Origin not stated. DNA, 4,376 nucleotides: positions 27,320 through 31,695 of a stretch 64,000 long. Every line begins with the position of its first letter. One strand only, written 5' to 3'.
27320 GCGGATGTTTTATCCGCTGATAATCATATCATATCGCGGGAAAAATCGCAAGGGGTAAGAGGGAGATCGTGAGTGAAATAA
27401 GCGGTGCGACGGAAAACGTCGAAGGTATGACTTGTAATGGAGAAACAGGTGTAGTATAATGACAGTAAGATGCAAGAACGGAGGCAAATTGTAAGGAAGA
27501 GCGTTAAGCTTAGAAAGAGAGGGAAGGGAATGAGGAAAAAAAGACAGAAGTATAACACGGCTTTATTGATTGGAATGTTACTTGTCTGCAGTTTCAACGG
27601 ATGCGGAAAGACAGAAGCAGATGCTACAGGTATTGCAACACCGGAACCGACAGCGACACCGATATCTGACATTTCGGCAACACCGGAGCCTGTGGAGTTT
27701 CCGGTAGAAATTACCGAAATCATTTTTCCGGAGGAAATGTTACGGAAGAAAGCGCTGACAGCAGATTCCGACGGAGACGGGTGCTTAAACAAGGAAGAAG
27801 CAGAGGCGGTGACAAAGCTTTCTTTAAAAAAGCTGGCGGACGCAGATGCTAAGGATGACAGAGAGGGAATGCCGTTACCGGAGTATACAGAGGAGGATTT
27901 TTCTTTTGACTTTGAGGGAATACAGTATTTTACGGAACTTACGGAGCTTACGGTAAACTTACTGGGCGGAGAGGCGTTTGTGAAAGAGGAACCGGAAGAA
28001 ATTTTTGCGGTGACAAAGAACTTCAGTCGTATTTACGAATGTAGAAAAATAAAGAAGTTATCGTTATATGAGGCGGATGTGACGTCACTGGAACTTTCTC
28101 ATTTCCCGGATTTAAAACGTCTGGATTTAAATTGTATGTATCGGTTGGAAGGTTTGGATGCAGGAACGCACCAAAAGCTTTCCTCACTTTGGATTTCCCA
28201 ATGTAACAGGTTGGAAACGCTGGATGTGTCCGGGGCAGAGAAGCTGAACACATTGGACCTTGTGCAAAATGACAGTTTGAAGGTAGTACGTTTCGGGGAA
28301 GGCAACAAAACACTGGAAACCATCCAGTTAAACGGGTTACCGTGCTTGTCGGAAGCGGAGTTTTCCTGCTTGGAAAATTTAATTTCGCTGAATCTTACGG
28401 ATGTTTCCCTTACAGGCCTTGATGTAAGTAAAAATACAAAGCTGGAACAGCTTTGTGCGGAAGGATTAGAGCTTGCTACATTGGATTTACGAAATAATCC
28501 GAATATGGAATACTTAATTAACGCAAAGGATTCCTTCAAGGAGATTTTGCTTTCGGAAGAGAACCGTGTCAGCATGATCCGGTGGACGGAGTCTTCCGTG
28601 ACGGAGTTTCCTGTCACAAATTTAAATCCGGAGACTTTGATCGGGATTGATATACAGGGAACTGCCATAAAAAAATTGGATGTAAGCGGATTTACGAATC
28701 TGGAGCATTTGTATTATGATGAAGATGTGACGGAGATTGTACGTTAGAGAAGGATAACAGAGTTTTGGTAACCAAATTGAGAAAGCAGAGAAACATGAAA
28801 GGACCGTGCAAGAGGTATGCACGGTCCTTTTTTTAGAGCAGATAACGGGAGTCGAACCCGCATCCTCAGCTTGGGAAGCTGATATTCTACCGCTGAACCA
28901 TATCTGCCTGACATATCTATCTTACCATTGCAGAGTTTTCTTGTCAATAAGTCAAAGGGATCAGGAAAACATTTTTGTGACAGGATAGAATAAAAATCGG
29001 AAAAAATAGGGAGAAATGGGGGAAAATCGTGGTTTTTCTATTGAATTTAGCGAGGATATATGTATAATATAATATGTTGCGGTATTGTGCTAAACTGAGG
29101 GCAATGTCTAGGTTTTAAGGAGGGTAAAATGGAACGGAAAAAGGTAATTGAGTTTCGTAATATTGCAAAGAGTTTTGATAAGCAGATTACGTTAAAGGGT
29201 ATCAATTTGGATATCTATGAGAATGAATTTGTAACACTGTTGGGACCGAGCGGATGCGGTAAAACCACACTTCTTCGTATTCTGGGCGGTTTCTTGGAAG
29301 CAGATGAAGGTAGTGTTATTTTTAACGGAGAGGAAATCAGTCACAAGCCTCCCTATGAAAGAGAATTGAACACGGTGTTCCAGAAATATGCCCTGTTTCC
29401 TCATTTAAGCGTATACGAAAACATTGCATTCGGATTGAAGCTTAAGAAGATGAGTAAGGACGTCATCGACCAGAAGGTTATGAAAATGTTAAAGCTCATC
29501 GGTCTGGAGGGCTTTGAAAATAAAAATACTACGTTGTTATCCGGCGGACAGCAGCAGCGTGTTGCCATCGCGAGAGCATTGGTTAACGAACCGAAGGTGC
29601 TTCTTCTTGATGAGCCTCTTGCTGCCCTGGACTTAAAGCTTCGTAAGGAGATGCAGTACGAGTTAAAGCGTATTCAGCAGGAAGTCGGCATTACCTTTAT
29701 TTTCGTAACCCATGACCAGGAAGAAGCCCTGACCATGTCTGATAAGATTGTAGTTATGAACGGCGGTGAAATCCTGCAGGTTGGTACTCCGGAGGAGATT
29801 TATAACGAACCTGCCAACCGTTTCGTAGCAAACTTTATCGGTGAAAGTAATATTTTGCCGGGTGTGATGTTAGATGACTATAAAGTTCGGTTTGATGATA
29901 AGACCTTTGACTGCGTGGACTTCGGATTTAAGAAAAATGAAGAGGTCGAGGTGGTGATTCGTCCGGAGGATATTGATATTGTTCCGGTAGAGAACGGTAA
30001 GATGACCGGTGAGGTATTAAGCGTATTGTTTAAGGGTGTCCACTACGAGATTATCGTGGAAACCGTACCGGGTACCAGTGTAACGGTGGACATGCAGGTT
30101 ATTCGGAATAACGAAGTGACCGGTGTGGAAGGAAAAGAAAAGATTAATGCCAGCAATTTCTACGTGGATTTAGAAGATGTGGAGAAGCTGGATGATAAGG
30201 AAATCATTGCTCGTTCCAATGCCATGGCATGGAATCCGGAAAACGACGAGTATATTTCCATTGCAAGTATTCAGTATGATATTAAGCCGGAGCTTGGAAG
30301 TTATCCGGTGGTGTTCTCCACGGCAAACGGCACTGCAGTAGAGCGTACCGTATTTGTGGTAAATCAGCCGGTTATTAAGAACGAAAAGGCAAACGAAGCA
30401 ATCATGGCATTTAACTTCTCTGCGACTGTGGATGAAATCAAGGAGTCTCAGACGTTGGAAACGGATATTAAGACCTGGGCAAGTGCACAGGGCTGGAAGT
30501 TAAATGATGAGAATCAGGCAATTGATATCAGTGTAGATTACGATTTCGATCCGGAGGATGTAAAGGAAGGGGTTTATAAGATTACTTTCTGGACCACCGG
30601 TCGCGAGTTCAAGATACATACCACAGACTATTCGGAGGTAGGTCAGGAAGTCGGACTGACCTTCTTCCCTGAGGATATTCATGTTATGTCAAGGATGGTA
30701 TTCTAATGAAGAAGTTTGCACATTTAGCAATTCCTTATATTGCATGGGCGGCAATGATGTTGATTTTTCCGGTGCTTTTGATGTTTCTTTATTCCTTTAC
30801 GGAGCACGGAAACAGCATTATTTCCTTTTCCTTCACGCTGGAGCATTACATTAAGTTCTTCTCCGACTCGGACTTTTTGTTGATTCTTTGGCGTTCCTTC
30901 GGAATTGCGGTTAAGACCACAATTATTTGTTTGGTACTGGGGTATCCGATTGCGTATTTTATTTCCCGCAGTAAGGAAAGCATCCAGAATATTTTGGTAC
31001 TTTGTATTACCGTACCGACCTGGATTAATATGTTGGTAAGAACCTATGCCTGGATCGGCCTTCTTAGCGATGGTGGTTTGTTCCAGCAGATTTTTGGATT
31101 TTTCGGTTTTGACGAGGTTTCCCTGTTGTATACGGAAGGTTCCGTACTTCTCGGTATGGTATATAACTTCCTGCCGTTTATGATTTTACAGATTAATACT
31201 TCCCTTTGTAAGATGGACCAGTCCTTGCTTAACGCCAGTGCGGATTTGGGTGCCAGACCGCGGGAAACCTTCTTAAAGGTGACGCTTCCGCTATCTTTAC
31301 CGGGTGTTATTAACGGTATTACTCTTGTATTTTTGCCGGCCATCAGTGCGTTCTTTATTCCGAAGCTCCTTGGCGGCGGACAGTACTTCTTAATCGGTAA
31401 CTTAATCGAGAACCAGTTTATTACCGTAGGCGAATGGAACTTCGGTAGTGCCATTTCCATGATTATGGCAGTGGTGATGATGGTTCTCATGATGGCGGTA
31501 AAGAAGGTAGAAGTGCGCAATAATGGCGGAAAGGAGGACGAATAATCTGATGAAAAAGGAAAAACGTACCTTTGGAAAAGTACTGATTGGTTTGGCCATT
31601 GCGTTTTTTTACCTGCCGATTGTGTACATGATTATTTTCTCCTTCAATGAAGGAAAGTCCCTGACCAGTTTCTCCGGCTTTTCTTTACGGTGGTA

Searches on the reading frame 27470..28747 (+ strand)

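Call 59: search_protein_families(library=pfam, proteins=[window:27470-28747:+], max_evalue=0.00001)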
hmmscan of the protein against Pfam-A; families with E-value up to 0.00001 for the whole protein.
window:27470-28747:+ (425 aa): 1 family
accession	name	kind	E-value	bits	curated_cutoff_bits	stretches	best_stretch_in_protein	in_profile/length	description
PF12799.13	LRR_4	-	1.5e-06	28.7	27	0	194-222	3-33/44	Leucine Rich repeats (2 copies)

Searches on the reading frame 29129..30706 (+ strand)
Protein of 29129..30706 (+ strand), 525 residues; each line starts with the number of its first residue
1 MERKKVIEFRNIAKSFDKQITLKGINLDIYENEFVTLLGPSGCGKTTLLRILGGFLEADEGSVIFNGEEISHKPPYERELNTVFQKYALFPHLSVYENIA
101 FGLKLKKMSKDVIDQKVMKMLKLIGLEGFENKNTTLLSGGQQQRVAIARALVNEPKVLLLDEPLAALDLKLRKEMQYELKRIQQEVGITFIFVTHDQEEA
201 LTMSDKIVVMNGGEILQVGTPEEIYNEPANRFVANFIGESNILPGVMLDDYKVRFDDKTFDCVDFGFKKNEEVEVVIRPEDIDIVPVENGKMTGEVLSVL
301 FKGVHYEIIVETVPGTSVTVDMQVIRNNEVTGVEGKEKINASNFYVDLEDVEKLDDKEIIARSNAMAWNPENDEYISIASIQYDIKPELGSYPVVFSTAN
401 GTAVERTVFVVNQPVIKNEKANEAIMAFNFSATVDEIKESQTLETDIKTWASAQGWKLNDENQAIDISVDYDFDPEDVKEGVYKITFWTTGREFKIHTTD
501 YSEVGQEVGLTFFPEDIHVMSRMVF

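Call 59: search_protein_families(library=pfam, proteins=[window:29129-30706:+], max_evalue=0.00001)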
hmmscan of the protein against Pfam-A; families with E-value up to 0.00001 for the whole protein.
window:29129-30706:+ (525 aa): 3 families
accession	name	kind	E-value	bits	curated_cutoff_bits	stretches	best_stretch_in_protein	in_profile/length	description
PF00005.33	ABC_tran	-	4.6e-37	128.1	25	1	22-165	1-137/137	ABC transporter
PF08402.16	TOBE_2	-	2.8e-08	34.2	21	0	275-324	1-50/76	TOBE domain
PF13304.12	AAA_21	-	4.9e-06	27.3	27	0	35-61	2-43/304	AAA domain, putative AbiEii toxin, Type IV TA system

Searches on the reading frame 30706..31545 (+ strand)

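Call 59: search_protein_families(library=pfam, proteins=[window:30706-31545:+], max_evalue=0.00001)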
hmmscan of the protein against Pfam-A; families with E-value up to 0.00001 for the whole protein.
window:30706-31545:+ (279 aa): 1 family
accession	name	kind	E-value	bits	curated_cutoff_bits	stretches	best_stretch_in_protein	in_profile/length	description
PF00528.27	BPD_transp_1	-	5.4e-12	46.3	26.4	1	79-263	1-168/184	Binding-protein-dependent transport system inner membrane component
